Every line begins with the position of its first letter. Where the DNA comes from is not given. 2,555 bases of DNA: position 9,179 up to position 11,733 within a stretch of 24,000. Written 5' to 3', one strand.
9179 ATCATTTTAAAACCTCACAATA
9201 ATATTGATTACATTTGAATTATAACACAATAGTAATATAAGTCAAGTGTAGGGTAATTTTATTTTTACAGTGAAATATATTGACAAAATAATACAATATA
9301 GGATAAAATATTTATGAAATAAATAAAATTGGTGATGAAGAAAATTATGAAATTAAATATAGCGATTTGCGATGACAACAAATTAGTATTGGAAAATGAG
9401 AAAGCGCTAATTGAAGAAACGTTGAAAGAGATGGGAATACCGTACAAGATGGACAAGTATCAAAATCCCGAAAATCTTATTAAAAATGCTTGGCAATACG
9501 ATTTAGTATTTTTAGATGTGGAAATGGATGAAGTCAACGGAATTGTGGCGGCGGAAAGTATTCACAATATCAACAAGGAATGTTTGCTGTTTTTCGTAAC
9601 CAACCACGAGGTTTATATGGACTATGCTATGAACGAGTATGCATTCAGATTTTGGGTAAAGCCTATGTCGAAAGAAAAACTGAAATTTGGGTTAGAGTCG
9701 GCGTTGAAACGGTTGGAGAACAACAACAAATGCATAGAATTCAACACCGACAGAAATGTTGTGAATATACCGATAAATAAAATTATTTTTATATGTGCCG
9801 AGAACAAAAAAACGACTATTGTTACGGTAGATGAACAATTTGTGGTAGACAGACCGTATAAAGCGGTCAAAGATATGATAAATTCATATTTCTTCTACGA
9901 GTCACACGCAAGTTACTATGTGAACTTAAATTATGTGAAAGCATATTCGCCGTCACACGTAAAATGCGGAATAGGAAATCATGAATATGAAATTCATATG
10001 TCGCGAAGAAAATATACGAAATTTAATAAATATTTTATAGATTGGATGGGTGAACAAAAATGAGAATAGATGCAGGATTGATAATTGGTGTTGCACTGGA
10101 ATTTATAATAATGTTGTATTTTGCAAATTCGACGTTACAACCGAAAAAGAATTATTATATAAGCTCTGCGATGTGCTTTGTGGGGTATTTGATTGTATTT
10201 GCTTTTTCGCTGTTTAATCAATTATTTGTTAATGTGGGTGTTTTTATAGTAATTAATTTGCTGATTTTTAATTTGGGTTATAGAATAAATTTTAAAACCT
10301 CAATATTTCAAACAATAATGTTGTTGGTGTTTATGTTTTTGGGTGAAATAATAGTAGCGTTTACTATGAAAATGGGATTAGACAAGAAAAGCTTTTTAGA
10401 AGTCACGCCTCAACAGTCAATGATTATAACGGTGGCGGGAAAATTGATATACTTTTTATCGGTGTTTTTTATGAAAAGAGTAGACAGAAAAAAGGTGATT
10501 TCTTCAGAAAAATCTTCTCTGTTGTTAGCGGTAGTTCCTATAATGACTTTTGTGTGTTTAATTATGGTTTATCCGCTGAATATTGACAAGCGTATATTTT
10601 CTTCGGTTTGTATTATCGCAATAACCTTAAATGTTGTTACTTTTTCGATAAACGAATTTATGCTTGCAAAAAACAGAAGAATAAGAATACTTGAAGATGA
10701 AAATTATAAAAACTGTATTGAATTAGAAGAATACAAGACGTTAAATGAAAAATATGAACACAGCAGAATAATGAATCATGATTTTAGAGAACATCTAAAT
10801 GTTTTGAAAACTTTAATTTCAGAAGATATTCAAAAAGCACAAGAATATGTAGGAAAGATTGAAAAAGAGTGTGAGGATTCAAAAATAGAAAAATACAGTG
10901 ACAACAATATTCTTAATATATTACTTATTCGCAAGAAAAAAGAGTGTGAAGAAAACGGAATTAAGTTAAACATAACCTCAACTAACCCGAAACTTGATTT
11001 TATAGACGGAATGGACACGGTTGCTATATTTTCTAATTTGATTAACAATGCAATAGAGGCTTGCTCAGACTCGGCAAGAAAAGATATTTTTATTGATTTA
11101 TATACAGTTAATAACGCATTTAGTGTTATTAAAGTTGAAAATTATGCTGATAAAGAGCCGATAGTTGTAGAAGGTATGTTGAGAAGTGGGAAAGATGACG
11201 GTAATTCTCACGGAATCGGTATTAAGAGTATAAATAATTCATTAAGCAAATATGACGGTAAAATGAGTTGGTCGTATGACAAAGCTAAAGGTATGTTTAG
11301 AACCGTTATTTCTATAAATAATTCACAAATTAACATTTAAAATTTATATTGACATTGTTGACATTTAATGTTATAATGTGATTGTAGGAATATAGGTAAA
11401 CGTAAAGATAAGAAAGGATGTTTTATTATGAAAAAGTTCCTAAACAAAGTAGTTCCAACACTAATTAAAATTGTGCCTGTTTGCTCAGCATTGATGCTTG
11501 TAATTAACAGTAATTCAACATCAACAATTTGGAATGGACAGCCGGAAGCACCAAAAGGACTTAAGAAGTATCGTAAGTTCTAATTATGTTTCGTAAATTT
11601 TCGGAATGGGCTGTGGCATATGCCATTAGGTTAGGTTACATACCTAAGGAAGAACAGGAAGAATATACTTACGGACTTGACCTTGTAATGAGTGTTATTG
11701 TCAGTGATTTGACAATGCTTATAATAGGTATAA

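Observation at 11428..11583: Untracked AgrD precursor with Ser instead of Cys at the ring position (predicted lactone autoinducer)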

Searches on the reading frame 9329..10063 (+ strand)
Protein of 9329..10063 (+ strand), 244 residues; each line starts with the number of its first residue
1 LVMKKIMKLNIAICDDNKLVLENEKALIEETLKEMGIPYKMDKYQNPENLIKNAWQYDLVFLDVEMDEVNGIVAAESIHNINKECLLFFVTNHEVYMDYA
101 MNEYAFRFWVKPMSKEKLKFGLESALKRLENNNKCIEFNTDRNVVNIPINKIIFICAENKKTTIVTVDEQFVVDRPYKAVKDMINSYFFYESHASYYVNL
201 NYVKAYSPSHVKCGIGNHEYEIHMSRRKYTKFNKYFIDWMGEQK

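Call 3: search_protein_families(library=pfam, proteins=[window:9329-10063:+], max_evalue=1)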
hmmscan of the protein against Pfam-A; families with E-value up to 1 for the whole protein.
window:9329-10063:+ (244 aa): 4 families
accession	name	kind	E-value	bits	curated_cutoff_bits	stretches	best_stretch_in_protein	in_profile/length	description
PF04397.21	LytTR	-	2.2e-13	50.7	22.6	1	144-235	3-96/98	LytTr DNA-binding domain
PF00072.30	Response_reg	-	1.9e-11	44.5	30.2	1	11-119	1-107/111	Response regulator receiver domain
PF16871.11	DUF5077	-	0.16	12.6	24.6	1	181-232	31-82/122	Domain of unknown function (DUF5077)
PF17797.7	RL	-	0.56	10.6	22.8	1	183-198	39-54/71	RL domain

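Call 4: search_protein_families(library=ncbifam, proteins=[window:9329-10063:+], max_evalue=1)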
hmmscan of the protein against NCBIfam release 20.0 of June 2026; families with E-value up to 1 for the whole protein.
window:9329-10063:+ (244 aa): 28 families (the best 25 are shown)
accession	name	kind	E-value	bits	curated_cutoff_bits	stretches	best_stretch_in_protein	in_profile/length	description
NF010684.1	PRK14084.1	equivalog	1.1e-11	45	375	2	48-129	40-119/254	response regulator transcription factor LytR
NF008677.0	PRK11697.1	equivalog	3.5e-10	39.6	246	1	9-155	2-147/238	two-component system response regulator BtsR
NF051850.1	RespRegRprY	equivalog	3.9e-08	33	370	1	8-134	4-128/234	response regulator transcription factor RprY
NF052313.1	T9SS_RR_PorX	equivalog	4.3e-07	29.1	300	1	39-129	25-119/513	T9SS response regulator signal transducer PorX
NF047793.1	ResRegPgtA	equivalog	2e-06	26.9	650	1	9-128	6-123/414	two-component system response regulator PgtA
NF053854.1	RespRegPhoBBctds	equivalog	2.1e-06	27.3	270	1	20-162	3-147/225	two-component system response regulator PhoB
NF008318.0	PRK11107.1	equivalog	2.5e-05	22.5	890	1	5-96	664-753/920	two-component sensor histidine kinase BarA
NF052445.1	RespRegMctR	equivalog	8e-05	22.1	300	1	9-108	2-101/205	two-component system response regulator MctR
NF041946.1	LuxO_transreg_Vib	equivalog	0.00019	20.3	800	1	54-135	38-121/463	quorum-sensing sigma-54 dependent transcriptional regulator LuxO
NF040749.1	tetrathio_RR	equivalog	0.00028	20.6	290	1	14-135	5-124/191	tetrathionate respiration response regulator TtrR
TIGR02956.1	TMAO_torS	equivalog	0.00095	17.3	676.5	1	3-170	696-867/967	TMAO reductase system sensor histidine kinase/response regulator TorS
NF007403.0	PRK09935.1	equivalog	0.0011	18.6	271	1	13-95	8-89/210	fimbria biosynthesis transcriptional regulator FimZ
NF012227.0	AdeR_RR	equivalog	0.0013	18.2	340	1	27-169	26-171/239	efflux system response regulator transcription factor AdeR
NF008469.0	PRK11361.1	equivalog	0.0018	17.1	714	1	55-127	47-121/461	acetoacetate metabolism transcriptional regulator AtoC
NF007689.0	PRK10365.1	equivalog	0.002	17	760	1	56-131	49-126/441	sigma-54-dependent response regulator transcription factor ZraR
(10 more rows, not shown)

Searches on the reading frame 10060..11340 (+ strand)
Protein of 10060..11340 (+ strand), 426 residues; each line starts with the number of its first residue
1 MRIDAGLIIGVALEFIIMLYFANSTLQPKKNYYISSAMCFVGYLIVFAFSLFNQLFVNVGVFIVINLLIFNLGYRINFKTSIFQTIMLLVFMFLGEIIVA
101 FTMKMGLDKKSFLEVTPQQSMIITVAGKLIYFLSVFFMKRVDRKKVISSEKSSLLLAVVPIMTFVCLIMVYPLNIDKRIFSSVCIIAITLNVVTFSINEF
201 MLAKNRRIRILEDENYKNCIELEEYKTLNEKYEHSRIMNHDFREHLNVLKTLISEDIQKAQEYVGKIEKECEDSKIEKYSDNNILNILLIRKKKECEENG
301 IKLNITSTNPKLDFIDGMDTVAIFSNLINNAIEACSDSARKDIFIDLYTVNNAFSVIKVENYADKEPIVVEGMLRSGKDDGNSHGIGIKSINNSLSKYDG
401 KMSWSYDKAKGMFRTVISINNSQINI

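Call 3: search_protein_families(library=pfam, proteins=[window:10060-11340:+], max_evalue=1)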
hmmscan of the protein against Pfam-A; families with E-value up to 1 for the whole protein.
window:10060-11340:+ (426 aa): 3 families
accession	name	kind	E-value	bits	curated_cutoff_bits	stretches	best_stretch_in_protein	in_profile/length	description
PF14501.12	HATPase_c_5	-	1.9e-17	63.5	22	1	318-419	4-101/102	GHKL domain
PF02518.31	HATPase_c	-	0.016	16.1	26.4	1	321-411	7-100/111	Histidine kinase-, DNA gyrase B-, and HSP90-like ATPase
PF14689.11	SPOB_a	-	0.022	14.8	28.1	1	226-273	7-55/62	Sensor_kinase_SpoOB-type, alpha-helical domain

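Call 4: search_protein_families(library=ncbifam, proteins=[window:10060-11340:+], max_evalue=1)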
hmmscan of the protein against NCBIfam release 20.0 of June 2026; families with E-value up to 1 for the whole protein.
window:10060-11340:+ (426 aa): 2 families
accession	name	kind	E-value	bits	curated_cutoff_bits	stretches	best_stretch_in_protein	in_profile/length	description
NF008298.1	PRK11086.1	subfamily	1.5e-10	40.2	520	1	235-412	333-517/529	DcuS/MalK family sensor histidine kinase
NF038334.1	malate_HK_MalK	exception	1.1e-06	27.6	800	1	236-412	334-517/533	malate sensor histidine kinase MalK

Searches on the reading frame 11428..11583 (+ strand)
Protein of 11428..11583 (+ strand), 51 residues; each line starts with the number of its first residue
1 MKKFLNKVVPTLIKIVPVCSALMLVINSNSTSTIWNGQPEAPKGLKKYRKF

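Call 3: search_protein_families(library=pfam, proteins=[window:11428-11583:+], max_evalue=1)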
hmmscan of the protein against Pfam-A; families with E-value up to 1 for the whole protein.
window:11428-11583:+ (51 aa): 0 families

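Call 4: search_protein_families(library=ncbifam, proteins=[window:11428-11583:+], max_evalue=1)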
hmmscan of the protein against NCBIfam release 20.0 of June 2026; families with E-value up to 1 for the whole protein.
window:11428-11583:+ (51 aa): 1 family
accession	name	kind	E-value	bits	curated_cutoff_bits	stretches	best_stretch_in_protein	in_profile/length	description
TIGR04223.1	quorum_AgrD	subfamily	3.1e-06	27.2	19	1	18-47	9-38/38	AgrD family cyclic lactone autoinducer peptide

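Call 5: find_homologous_proteins(query=window:11428-11580:+, max_evalue=10)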
Query window:11428-11580:+ (51 aa): 23 proteins with E <= 10 among 23 candidates.
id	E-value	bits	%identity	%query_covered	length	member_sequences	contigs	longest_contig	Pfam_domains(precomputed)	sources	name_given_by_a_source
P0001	2.8e-24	100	94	100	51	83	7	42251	-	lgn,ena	-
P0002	5.3e-23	96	94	100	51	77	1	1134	-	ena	-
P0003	1.2e-22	95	96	100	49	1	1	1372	-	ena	-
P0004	1.2e-22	95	94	100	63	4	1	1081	-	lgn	-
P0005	1.3e-22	95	94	100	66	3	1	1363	-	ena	-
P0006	1.6e-22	95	92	100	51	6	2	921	-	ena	-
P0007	4.3e-22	94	92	100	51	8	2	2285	-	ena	-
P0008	9.7e-22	93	90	100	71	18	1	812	-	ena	-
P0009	1.2e-21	92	88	100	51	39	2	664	-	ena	-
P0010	7.0e-20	87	90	100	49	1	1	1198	-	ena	-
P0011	6.1e-19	84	84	100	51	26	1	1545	-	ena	-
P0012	8.0e-19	83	80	100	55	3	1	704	-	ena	-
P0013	1.4e-18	83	82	100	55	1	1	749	-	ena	-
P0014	1.0e-17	80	76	100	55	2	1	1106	-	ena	-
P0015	3.1e-16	75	73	100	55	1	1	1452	-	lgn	-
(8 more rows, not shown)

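Call 18: find_homologous_proteins(query=A3, max_evalue=1)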
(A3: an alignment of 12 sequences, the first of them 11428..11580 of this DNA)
Query A3 (12 sequences) (51 aa, profile of the alignment): 193 proteins with E <= 1 among 1375 candidates; the best 120 are listed.
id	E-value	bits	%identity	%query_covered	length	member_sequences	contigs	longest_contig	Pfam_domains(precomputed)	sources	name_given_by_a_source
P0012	2.2e-27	112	80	100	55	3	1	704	-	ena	-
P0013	2.3e-27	112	82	100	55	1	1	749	-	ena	-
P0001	8.4e-27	110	94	100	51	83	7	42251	-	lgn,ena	-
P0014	2.2e-26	109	76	100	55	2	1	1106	-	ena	-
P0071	3.4e-26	109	71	100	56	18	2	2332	-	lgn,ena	-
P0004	4.1e-26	108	94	100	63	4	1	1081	-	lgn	-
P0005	7.4e-26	107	94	100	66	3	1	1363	-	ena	-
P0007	7.5e-26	107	92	100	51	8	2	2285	-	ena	-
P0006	7.9e-26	107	92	100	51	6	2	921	-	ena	-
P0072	9.6e-26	107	71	100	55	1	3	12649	-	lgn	-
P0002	1.1e-25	107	94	100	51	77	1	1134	-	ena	-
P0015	1.6e-25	106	73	100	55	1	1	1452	-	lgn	-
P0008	2.1e-25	106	90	100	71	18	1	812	-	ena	-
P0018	3.5e-25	105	67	100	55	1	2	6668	-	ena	-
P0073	4.7e-25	105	69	100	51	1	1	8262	-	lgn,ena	-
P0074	2.5e-24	103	73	100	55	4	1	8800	-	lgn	-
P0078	2.3e-22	96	57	100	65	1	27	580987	-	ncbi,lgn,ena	-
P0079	4.1e-22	95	45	78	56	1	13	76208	-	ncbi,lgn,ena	-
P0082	1.9e-21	93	71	100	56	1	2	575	-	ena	-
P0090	3.1e-19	86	51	100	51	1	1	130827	-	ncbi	-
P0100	5.3e-18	82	51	100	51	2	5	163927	-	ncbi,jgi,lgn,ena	jgi:hypothetical protein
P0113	2.5e-17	80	48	98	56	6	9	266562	-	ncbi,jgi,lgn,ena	jgi:cyclic lactone autoinducer peptide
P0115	4.5e-17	79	47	88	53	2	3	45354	-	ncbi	-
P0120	7.5e-17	79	51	100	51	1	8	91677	-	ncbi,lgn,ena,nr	ncbi:MAG: hypothetical protein IJC09_05435 [Clostridia bacterium]|nr:hypothetical protein [Clostridi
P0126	2.0e-16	77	46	98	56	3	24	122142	-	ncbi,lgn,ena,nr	ncbi:MAG: hypothetical protein HFE49_04655 [Clostridia bacterium]|nr:hypothetical protein [Clostridi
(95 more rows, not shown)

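Call 37: find_encoding_contigs(protein=P0074, flank=4000, max_places=3)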
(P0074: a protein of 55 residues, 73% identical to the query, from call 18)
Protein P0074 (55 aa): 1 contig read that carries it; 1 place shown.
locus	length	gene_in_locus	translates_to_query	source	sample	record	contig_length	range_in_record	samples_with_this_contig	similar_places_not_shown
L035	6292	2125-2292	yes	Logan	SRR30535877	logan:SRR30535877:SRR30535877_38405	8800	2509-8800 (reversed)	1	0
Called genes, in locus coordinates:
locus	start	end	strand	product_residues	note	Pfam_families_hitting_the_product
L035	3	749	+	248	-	?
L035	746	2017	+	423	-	PF02518:HATPase_c (faint), PF14501:HATPase_c_5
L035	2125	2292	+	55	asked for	-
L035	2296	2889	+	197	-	PF04647:AgrB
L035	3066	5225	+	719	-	PF20693:YobI-ATPase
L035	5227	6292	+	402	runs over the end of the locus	-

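Call 40: list_cluster_members(proteins=[P0082, P0113, P0100, P0078, P0079, P0090, P0120, P0126, P0115, P0001])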
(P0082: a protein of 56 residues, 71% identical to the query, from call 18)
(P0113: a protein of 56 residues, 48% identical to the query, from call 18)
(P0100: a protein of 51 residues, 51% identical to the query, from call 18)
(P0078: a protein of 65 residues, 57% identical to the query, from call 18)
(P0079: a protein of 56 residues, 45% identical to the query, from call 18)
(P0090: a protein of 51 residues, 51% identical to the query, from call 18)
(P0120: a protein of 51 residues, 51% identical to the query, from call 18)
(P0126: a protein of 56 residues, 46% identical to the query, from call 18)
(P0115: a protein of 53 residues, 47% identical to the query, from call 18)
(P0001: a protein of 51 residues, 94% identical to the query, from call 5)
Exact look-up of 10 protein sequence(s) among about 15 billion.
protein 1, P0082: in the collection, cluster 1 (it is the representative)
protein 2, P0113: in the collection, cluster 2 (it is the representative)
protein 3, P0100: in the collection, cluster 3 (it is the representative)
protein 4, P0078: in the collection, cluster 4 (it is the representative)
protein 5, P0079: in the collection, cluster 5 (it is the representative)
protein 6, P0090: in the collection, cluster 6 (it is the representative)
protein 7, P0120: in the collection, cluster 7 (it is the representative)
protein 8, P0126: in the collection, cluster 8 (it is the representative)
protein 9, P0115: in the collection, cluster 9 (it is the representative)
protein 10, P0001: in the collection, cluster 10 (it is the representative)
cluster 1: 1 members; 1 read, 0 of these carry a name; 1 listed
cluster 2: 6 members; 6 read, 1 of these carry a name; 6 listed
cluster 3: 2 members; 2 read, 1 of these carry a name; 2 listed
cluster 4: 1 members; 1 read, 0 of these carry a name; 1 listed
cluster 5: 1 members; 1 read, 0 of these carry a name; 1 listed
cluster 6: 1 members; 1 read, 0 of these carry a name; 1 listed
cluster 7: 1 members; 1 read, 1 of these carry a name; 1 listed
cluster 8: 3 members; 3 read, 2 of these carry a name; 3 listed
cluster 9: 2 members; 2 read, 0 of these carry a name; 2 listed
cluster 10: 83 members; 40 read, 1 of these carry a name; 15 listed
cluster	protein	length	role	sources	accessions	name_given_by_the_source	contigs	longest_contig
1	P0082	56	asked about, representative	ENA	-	-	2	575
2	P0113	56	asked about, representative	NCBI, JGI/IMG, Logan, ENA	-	cyclic lactone autoinducer peptide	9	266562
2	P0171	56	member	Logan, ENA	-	-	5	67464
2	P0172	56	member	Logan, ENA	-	-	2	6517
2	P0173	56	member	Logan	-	-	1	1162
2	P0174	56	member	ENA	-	-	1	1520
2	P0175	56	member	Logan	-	-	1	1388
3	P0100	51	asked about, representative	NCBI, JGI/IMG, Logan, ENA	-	hypothetical protein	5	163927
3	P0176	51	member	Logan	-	-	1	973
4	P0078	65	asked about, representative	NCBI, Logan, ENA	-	-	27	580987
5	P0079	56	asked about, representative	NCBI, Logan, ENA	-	-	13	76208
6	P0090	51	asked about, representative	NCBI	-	-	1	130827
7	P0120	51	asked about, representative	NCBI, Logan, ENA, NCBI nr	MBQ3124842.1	MAG: hypothetical protein IJC09_05435 [Clostridia bacterium] | hypothetical protein [Clostridia bacterium]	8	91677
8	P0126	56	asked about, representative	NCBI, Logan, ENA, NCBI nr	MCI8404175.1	MAG: hypothetical protein HFE49_04655 [Clostridia bacterium] | hypothetical protein [Clostridia bacterium]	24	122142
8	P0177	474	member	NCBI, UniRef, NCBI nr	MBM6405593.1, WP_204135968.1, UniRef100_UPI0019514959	acyl-CoA carboxylase subunit beta [Phycicoccus sp. CSK15P-2] | acyl-CoA carboxylase subunit beta n=1 Tax=Phycicoccus sp. CSK15P-2 TaxID=2807627 ... | carboxyl transferase domain-containing protein [Phycicoccus sp. CSK15P-2]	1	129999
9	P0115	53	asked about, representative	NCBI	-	-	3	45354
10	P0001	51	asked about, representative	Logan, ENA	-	-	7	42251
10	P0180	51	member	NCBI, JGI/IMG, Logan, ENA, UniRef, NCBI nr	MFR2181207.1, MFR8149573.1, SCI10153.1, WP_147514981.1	AgrD family cyclic lactone autoinducer peptide [Hominilimicola sp.] | cyclic lactone autoinducer peptide | AgrD family cyclic lactone autoinducer peptide n=1 Tax=Hominilimicola sp. TaxID=3073571 ...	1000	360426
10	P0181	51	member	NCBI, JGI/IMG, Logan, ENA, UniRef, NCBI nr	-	-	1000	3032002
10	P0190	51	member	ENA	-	-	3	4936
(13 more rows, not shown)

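Call 42: find_encoding_contigs(protein=P0190, flank=3000, max_places=4)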
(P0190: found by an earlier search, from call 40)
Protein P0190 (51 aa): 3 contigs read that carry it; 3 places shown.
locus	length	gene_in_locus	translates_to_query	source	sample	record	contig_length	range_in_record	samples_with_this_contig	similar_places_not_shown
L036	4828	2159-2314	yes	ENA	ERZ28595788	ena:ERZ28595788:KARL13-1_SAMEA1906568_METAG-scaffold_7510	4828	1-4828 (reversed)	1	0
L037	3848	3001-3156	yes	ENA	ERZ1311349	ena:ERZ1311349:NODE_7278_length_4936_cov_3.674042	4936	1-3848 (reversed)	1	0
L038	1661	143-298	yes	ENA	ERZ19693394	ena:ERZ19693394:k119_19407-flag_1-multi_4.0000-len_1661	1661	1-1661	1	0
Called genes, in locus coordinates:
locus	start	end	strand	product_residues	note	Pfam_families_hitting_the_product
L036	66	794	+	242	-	PF00072:Response_reg, PF04397:LytTR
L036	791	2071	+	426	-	PF14501:HATPase_c_5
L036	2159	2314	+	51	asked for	-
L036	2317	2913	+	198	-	PF04647:AgrB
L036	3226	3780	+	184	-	PF13420:Acetyltransf_4, PF00583:Acetyltransf_1, PF13673:Acetyltransf_10 (weak), PF13508:Acetyltransf_7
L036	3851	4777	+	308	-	PF00132:Hexapep (faint)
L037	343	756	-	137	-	PF01327:Pep_deformylase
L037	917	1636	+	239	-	PF00072:Response_reg, PF04397:LytTR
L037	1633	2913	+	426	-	PF14501:HATPase_c_5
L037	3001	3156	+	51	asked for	-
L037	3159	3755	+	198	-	PF04647:AgrB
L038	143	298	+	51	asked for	-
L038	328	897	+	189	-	PF04647:AgrB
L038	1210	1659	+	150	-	?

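Call 43: find_encoding_contigs(protein=P0082, flank=3000, max_places=3)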
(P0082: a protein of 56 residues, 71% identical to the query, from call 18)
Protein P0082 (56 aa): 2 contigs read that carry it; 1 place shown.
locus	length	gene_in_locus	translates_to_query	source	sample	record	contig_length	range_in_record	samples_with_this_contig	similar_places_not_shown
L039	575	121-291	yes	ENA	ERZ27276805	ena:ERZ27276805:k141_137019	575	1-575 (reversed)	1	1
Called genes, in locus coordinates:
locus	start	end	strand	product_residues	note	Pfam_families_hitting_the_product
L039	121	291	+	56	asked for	-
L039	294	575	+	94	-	?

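Call 62: search_protein_representatives(alignment_id=A6)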
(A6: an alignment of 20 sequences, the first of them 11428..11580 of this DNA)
Query: 20 sequences, 53 profile positions. Proteins with E-value up to 0.001 (for the whole library): 57; up to 1e-10: 25; up to 1e-30: 0. The best 57 are listed.
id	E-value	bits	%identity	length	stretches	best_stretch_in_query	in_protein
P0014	4.0e-22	93.9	-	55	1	3-53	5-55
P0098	2.0e-21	91.8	-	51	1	3-53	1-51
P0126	4.1e-19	84.3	-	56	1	2-53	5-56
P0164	4.8e-19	84.1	-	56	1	2-53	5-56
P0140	2.4e-18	81.9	-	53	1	1-53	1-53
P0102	5.2e-18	80.8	-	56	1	3-53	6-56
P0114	2.5e-17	78.6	-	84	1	3-53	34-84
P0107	8.0e-17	77.0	-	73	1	5-53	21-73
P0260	1.1e-16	76.5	-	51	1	3-53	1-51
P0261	2.2e-16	75.6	-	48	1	7-53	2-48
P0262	3.1e-16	75.1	-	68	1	2-53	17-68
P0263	5.1e-16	74.4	-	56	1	2-53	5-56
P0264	5.6e-16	74.3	-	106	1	1-53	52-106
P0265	7.5e-16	73.9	-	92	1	3-53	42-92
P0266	2.9e-15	72.0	-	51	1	3-53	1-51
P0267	3.9e-15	71.6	-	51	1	3-53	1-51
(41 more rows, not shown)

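Call 65: find_encoding_contigs(protein=P0267, flank=3500, max_places=2)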
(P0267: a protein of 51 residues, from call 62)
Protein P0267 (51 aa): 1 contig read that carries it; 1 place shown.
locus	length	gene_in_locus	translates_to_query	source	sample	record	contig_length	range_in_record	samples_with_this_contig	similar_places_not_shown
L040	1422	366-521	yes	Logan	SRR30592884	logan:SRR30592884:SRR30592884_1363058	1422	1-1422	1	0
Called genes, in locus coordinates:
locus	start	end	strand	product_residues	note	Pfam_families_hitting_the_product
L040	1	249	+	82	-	?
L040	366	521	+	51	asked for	-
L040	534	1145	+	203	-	PF04647:AgrB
